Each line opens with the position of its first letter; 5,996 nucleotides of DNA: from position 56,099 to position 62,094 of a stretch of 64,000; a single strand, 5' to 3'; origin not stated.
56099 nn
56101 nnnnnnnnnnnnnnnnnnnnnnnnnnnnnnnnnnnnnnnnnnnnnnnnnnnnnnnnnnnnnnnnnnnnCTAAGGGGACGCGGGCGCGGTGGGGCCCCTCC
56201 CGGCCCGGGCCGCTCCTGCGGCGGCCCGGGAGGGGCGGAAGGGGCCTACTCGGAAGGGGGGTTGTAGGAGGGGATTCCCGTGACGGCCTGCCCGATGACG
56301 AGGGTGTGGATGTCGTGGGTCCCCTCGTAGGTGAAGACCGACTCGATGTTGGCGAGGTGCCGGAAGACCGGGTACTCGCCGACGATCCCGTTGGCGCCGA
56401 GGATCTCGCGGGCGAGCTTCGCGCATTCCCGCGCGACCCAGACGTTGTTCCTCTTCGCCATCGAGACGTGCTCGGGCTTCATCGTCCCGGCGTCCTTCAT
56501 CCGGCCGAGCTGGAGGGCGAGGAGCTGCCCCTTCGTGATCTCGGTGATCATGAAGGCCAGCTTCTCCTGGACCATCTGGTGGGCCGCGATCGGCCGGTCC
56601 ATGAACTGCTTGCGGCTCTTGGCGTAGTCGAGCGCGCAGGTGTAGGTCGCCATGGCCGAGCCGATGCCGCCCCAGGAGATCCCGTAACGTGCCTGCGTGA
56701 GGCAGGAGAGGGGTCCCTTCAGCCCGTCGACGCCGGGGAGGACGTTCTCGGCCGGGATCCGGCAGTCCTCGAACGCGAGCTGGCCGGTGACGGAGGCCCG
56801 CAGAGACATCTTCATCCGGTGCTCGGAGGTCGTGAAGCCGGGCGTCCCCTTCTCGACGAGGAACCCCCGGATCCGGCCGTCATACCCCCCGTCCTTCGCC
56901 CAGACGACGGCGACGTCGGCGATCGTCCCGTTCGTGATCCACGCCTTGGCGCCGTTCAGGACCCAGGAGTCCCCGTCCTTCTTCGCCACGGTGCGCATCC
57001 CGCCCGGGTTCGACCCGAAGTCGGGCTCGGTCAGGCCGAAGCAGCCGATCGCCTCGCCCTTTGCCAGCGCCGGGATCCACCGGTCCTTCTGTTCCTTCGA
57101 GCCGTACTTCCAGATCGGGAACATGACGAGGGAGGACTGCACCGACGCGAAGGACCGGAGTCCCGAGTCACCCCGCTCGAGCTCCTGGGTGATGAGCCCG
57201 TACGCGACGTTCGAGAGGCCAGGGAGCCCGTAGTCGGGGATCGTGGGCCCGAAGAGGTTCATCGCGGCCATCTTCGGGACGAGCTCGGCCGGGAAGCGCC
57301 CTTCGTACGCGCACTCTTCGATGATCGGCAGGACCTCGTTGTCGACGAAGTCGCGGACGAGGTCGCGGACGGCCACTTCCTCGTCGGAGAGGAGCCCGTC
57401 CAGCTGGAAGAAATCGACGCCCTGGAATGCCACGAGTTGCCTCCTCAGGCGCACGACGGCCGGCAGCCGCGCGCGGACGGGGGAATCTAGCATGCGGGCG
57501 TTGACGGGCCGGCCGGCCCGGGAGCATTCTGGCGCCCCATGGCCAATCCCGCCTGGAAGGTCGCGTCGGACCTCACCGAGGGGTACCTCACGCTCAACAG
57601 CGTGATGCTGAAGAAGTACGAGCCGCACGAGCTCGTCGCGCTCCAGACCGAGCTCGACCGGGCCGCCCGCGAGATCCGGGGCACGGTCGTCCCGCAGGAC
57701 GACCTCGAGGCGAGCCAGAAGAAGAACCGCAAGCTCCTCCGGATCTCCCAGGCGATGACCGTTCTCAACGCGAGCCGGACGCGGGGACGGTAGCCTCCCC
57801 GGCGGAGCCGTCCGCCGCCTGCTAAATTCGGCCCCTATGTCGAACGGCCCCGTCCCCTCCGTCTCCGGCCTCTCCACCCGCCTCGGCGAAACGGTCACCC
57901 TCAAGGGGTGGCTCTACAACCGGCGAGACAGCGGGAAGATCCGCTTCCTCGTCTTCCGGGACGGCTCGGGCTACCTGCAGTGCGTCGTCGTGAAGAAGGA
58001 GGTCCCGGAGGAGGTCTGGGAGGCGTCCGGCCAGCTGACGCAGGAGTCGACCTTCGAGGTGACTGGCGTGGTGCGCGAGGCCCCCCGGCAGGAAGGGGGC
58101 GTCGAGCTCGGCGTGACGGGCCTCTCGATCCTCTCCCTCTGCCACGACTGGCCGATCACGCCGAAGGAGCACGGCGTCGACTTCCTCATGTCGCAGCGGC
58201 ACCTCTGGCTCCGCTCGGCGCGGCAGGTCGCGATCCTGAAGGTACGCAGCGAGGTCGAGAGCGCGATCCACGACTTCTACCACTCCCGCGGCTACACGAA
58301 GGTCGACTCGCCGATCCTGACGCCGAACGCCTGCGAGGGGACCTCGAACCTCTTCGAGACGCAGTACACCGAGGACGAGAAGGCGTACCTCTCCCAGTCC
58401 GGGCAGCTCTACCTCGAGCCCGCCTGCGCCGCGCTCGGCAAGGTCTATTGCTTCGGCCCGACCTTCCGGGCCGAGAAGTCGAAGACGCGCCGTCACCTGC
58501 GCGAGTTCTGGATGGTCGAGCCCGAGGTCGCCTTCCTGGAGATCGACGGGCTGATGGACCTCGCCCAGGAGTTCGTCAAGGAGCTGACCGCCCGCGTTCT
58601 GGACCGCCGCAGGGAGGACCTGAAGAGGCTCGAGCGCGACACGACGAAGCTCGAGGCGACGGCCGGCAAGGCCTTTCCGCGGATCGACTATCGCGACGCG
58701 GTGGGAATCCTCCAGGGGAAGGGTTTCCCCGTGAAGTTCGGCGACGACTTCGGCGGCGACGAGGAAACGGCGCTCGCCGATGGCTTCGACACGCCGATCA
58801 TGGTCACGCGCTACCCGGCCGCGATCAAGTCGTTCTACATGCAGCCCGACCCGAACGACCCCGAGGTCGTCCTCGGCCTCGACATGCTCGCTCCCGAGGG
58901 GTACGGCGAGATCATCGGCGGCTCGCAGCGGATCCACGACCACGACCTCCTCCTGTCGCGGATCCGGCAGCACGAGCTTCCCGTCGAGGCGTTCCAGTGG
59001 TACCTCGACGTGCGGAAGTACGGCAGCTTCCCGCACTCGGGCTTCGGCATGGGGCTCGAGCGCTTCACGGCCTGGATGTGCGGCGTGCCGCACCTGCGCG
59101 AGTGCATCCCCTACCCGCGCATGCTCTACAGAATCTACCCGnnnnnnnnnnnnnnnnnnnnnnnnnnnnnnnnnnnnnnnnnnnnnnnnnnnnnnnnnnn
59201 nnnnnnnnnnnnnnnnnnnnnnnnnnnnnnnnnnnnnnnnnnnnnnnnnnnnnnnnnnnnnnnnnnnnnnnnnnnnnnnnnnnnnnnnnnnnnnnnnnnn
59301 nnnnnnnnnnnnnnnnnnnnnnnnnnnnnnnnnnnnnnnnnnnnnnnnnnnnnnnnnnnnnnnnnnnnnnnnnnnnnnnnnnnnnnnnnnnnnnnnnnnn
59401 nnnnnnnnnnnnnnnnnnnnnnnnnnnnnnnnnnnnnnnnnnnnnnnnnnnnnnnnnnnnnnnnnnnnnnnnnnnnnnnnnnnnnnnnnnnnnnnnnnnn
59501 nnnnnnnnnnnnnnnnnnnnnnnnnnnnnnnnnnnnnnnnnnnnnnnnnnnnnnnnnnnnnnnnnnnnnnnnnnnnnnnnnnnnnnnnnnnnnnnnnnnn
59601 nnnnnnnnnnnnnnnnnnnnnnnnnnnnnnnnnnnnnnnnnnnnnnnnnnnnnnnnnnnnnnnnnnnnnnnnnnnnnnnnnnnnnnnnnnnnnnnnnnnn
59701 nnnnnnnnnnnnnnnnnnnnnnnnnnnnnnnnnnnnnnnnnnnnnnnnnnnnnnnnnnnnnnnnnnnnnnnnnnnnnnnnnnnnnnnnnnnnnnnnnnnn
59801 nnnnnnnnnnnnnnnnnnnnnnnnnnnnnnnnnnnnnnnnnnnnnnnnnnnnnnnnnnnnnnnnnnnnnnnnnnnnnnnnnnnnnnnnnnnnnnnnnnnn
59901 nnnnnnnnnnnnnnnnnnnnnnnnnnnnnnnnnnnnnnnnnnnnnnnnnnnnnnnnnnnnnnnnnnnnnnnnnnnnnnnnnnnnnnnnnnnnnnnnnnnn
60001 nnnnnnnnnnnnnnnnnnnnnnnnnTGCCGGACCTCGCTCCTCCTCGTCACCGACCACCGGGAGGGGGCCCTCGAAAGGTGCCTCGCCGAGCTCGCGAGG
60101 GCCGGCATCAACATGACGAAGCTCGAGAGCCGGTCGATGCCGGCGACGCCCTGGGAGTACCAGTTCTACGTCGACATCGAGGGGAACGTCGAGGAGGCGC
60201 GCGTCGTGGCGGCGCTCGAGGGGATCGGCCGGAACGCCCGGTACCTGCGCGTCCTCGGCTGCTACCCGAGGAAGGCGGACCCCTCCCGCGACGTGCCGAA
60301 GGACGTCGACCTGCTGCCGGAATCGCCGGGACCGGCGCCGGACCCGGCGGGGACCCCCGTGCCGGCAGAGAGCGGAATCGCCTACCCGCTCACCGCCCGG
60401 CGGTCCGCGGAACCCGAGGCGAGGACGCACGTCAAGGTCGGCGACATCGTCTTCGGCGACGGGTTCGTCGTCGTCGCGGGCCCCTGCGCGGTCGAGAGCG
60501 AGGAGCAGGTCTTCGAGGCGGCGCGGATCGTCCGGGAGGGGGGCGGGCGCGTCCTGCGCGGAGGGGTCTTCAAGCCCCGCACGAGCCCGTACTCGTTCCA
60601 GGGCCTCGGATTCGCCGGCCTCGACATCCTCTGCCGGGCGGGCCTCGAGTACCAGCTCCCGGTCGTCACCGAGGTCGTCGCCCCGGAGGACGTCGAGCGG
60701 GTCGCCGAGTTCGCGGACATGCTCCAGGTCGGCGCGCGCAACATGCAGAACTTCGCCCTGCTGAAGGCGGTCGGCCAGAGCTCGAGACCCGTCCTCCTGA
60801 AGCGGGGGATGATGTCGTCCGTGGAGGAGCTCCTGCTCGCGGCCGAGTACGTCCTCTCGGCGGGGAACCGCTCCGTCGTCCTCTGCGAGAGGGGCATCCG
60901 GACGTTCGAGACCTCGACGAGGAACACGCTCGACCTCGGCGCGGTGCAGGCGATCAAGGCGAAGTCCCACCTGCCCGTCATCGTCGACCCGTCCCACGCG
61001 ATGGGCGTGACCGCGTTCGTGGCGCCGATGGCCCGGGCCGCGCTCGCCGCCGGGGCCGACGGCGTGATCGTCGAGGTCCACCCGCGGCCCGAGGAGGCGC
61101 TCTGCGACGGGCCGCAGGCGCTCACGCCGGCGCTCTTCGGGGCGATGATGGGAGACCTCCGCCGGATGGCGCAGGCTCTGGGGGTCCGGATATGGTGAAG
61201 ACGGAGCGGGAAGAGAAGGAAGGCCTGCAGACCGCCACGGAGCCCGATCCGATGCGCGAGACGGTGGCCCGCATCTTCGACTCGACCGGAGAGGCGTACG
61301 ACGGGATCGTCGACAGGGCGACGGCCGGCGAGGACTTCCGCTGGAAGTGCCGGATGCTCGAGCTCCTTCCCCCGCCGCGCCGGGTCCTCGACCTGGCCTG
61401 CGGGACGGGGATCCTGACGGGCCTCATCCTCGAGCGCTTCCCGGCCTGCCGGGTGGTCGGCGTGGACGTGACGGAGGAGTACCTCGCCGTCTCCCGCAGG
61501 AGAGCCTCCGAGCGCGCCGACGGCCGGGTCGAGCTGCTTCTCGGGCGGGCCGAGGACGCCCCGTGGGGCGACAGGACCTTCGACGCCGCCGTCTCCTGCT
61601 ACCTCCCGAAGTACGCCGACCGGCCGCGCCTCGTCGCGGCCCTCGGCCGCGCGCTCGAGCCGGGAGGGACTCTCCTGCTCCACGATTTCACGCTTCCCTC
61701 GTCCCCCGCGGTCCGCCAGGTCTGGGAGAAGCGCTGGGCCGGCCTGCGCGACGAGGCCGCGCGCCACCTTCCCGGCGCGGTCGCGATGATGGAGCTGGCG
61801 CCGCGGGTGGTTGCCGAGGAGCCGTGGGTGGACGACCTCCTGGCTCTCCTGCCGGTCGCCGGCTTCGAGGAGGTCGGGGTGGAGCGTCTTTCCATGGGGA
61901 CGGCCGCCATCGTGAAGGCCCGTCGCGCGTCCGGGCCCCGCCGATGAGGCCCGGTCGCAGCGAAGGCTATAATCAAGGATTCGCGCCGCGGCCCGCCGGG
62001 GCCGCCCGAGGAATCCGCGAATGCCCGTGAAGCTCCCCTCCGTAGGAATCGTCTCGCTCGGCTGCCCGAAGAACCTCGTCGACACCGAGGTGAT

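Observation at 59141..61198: Four-domain chorismate mutase, prephenate dehydratase, ACT and DAHP synthase (I-beta) fusion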

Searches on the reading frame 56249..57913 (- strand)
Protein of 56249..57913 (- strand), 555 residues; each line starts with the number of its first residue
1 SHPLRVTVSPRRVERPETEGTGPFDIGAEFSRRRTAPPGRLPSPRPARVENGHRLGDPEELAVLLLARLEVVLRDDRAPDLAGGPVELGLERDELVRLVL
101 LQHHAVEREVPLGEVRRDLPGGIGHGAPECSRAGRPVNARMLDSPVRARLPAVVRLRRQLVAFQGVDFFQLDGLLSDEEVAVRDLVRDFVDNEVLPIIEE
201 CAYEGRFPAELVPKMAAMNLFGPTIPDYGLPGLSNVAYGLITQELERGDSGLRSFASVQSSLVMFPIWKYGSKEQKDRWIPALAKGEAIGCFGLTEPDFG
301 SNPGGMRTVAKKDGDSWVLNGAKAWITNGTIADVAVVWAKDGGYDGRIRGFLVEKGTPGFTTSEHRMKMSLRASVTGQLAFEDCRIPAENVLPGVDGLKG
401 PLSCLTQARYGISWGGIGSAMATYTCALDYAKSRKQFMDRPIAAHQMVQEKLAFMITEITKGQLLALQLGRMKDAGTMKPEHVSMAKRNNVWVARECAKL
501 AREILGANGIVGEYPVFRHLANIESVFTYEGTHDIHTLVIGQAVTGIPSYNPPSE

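Call 31: search_protein_families(library=pfam, proteins=[window:56249-57913:-], max_evalue=0.00001)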
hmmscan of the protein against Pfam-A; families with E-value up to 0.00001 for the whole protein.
window:56249-57913:- (555 aa): 4 families
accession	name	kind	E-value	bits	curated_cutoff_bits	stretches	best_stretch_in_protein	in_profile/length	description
PF02771.21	Acyl-CoA_dh_N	-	4.1e-32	111.3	22.9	1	176-287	1-113/113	Acyl-CoA dehydrogenase, N-terminal domain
PF00441.29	Acyl-CoA_dh_1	-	4.1e-28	98.9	22.4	1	396-544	2-149/150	Acyl-CoA dehydrogenase, C-terminal domain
PF02770.24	Acyl-CoA_dh_M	-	1.1e-24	86.9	33.3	1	291-384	1-97/97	Acyl-CoA dehydrogenase, middle domain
PF08028.16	Acyl-CoA_dh_2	-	7.3e-08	33.2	22.7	1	412-531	3-131/134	Acyl-CoA dehydrogenase, C-terminal domain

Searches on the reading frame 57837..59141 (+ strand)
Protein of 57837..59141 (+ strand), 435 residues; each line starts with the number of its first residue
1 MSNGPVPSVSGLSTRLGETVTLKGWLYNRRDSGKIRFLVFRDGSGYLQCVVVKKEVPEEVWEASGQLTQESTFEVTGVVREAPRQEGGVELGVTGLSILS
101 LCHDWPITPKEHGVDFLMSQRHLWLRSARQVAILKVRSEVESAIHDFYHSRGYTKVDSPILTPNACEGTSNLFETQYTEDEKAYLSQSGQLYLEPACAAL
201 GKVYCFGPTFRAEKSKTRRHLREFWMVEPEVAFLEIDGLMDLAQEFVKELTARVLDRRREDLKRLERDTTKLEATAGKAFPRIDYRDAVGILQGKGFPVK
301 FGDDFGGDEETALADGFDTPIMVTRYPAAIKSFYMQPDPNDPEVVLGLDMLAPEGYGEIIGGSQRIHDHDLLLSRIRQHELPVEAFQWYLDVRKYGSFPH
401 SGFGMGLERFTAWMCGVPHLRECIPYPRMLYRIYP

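Call 6: search_protein_families(library=pfam, proteins=[window:57837-59141:+], max_evalue=0.01)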
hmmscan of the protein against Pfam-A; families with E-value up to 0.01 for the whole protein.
window:57837-59141:+ (435 aa): 2 families
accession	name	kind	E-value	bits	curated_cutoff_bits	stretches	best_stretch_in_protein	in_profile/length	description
PF00152.25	tRNA-synt_2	-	5.3e-67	226.5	25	1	115-429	3-307/308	tRNA synthetases class II (D, K and N)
PF01336.31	tRNA_anti-codon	-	2.3e-12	47.1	27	1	20-98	1-74/75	OB-fold nucleic acid binding domain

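Call 7: search_protein_families(library=ncbifam, proteins=[window:57837-59141:+], max_evalue=0.01)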
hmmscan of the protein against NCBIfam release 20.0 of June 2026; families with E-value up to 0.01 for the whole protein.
window:57837-59141:+ (435 aa): 18 families
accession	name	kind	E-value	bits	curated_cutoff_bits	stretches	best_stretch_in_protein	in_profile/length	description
NF003037.0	PRK03932.1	equivalog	5.2e-158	526.7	414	1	14-434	13-450/451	asparagine--tRNA ligase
TIGR00457.1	asnS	equivalog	7.6e-139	463.4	342.6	1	15-434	14-454/455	asparagine--tRNA ligase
NF003483.0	PRK05159.1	equivalog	9e-98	328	353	1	16-435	15-438/438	aspartate--tRNA(Asn) ligase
TIGR00458.1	aspS_nondisc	equivalog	6.2e-84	282.4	368.4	1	17-435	12-428/428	aspartate--tRNA(Asn) ligase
NF005052.0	PRK06462.1-1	equivalog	1.4e-52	178.9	368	1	120-429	35-346/353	asparagine synthetase A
NF001750.0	PRK00476.1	equivalog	6.7e-42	143.6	443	2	14-265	15-277/590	aspartate--tRNA ligase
TIGR00459.1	aspS_bact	equivalog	4.2e-38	131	373.85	2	14-260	13-263/586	aspartate--tRNA ligase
NF005054.0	PRK06462.1-4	equivalog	3.5e-37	128.1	309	1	124-429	15-311/318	asparagine synthetase A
TIGR00499.1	lysS_bact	equivalog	1.9e-27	96.1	427.6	2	17-270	53-309/496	lysine--tRNA ligase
NF001756.1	PRK00484.1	subfamily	3.8e-27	95.1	468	1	16-289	50-318/488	lysine--tRNA ligase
NF009460.0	PRK12820.1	equivalog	8e-21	73.8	1379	2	15-257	33-293/723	bifunctional aspartyl-tRNA synthetase/aspartyl/glutamyl-tRNA amidotransferase subunit C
NF005053.0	PRK06462.1-3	equivalog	2.6e-16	60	322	1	180-421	16-259/274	asparagine synthetase A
NF002821.0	PRK02983.1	equivalog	2.6e-16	58.8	742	1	14-258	656-903/1102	bifunctional lysylphosphatidylglycerol synthetase/lysine--tRNA ligase LysX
NF009101.0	PRK12445.1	subfamily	4.1e-14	52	1026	1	19-257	67-308/505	lysine--tRNA ligase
NF005055.0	PRK06462.1-5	equivalog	2.7e-10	39.9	389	1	183-428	87-333/341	asparagine synthetase A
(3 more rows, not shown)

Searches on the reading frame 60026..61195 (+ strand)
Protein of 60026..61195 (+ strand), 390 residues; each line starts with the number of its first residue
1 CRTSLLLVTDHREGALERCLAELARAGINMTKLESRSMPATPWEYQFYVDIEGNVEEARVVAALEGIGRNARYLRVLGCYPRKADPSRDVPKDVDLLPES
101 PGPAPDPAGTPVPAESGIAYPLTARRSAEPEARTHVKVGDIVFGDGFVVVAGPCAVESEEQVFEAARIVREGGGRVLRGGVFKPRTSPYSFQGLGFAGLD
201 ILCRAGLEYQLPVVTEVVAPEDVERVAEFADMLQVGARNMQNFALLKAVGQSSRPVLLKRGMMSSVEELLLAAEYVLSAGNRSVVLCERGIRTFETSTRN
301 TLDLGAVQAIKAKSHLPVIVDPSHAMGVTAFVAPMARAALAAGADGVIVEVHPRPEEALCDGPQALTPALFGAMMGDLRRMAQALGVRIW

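Call 75: predict_structure(alignment_id=A3)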
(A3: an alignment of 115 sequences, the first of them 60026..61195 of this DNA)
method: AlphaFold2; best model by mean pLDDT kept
length: 390 residues; sequences in the alignment: 115
mean_pLDDT: 88.6   pTM: 0.71
mean pLDDT of the five models: 88.6, 87.9, 87.8, 87.6, 85.2
residues with pLDDT >= 90: 284; 70-90: 57; 50-70: 24; < 50: 25
segments of 3 or more residues with pLDDT < 50: 87-100, 293-298
pLDDT, mean of each block of 10 residues (from residue 1): 92 96 97 86 92 95 97 91 50 42 53 68 82 92 96 97 98 97 78 93 98 97 97 94 96 97 89 96 92 48 89 96 92 97 98 96 96 98 95
secondary structure, 60 per line:
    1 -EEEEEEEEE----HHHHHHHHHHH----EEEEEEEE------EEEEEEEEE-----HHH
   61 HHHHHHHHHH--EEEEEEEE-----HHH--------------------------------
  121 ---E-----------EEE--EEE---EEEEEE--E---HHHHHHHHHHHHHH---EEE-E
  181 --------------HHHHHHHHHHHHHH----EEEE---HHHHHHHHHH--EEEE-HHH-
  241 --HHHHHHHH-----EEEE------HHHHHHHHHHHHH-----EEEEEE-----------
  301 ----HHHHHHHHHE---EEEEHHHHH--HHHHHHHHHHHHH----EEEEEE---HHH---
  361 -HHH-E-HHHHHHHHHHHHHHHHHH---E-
elements in order: E2-10 H15-25 E30-37 E44-52 H58-70 E73-80 E136-138 E141-143 E147-152 H159-172 E176-178 H195-208 E213-216 H220-229 E232-235 H243-250 E256-259 H266-278 E284-289 H305-313 E318-321 H322-326 H329-341 E346-351 H368-385

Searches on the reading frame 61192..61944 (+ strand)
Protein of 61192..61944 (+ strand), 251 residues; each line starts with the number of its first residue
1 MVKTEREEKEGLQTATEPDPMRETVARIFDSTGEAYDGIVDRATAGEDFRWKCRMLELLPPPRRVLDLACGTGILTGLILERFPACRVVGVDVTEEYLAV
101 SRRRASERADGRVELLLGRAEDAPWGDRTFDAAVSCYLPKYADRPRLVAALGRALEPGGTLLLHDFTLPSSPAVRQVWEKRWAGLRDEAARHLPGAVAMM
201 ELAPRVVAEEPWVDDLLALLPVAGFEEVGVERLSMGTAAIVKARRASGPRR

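Call 6: search_protein_families(library=pfam, proteins=[window:61192-61944:+], max_evalue=0.01)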
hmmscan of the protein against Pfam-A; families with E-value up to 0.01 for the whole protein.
window:61192-61944:+ (251 aa): 10 families
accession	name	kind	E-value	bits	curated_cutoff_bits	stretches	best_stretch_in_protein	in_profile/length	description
PF01209.24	Ubie_methyltran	-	9.6e-19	68.1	20.1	1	23-241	7-229/233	ubiE/COQ5 methyltransferase family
PF13649.12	Methyltransf_25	-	1.8e-18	67.4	27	1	65-159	1-97/97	Methyltransferase domain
PF08241.18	Methyltransf_11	-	1.6e-15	57.9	21.2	1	66-162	1-94/95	Methyltransferase domain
PF13847.12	Methyltransf_31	-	2.7e-14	53.5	27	1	64-167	6-113/145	Methyltransferase domain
PF08242.18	Methyltransf_12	-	1.1e-11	45.7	30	1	66-161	1-98/98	Methyltransferase domain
PF13489.12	Methyltransf_23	-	7.3e-09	36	27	1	54-192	15-141/164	Methyltransferase domain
PF01728.25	FtsJ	-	4.4e-05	23.9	24.1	1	58-101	18-59/181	FtsJ-like methyltransferase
PF05175.20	MTS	-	4.8e-05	23.5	23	1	56-110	24-80/170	Methyltransferase small domain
PF01135.25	PCMT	-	0.0014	18.9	20.3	1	54-118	67-131/210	Protein-L-isoaspartate(D-aspartate) O-methyltransferase (PCMT)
PF02353.26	CMAS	-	0.0087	15.8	27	0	53-170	55-171/273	Mycolic acid cyclopropane synthetase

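Call 7: search_protein_families(library=ncbifam, proteins=[window:61192-61944:+], max_evalue=0.01)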
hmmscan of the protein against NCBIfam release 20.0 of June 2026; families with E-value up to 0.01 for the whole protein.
window:61192-61944:+ (251 aa): 42 families (the best 25 are shown)
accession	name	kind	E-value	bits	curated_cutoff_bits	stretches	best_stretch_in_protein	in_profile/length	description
NF001244.0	PRK00216.1-5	equivalog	1.5e-21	76.8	216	1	21-244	6-234/236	bifunctional demethylmenaquinone methyltransferase/2-methoxy-6-polyprenyl-1,4-benzoquinol methylase UbiE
TIGR01934.1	MenG_MenH_UbiE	subfamily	1.5e-20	73.5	158.35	1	25-244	1-222/223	ubiquinone/menaquinone biosynthesis methyltransferase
NF001241.0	PRK00216.1-2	equivalog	2.9e-18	66.3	327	1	22-245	10-229/231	demethylmenaquinone methyltransferase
NF043040.1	corrin_prot_MT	hypoth_equivalog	1.2e-17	64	180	1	27-178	6-162/216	corrinoid protein-associated methyltransferase CpaM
NF052510.1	methyltran_MpqE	exception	2.3e-16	59.9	335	1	23-243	6-232/234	methyl-plastoquinone biosynthesis methyltransferase MpqE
NF001240.0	PRK00216.1-1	equivalog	1.5e-15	57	378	1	10-242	11-247/251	bifunctional demethylmenaquinone methyltransferase/2-methoxy-6-polyprenyl-1,4-benzoquinol methylase UbiE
NF045667.1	MTase_DVU1556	equivalog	1.8e-14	53.7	155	1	59-173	20-129/213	DVU_1556 family methyltransferase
NF001242.0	PRK00216.1-3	equivalog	6.9e-14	51.9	351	1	21-241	26-253/258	bifunctional demethylmenaquinone methyltransferase/2-methoxy-6-polyprenyl-1,4-benzoquinol methylase UbiE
TIGR02072.1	BioC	equivalog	1e-13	51.7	184.95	1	59-179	27-148/244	malonyl-ACP O-methyltransferase BioC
NF001243.0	PRK00216.1-4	equivalog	1.4e-12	47.5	235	1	22-240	6-228/237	demethylmenaquinone methyltransferase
NF047649.1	MTase_UXPK_star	exception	1.7e-11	43.7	460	1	59-168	75-186/283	methyltransferase/UXPK-star double selenoprotein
TIGR02752.1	MenG_heptapren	equivalog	7.6e-11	42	419.85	1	23-240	5-226/231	demethylmenaquinone methyltransferase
NF008823.0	PRK11873.1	subfamily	5.6e-10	39.1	263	1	63-166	79-184/272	arsenite methyltransferase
NF041537.1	ArsM_AhpD_UU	exception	7e-10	38.2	510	1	63-169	78-186/345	arsenite methyltransferase/AhpD domain selenoprotein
NF045825.1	FAmtase_mtf2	equivalog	1.1e-08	34.6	400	1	63-171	60-166/248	fatty-acid O-methyltransferase Mtf2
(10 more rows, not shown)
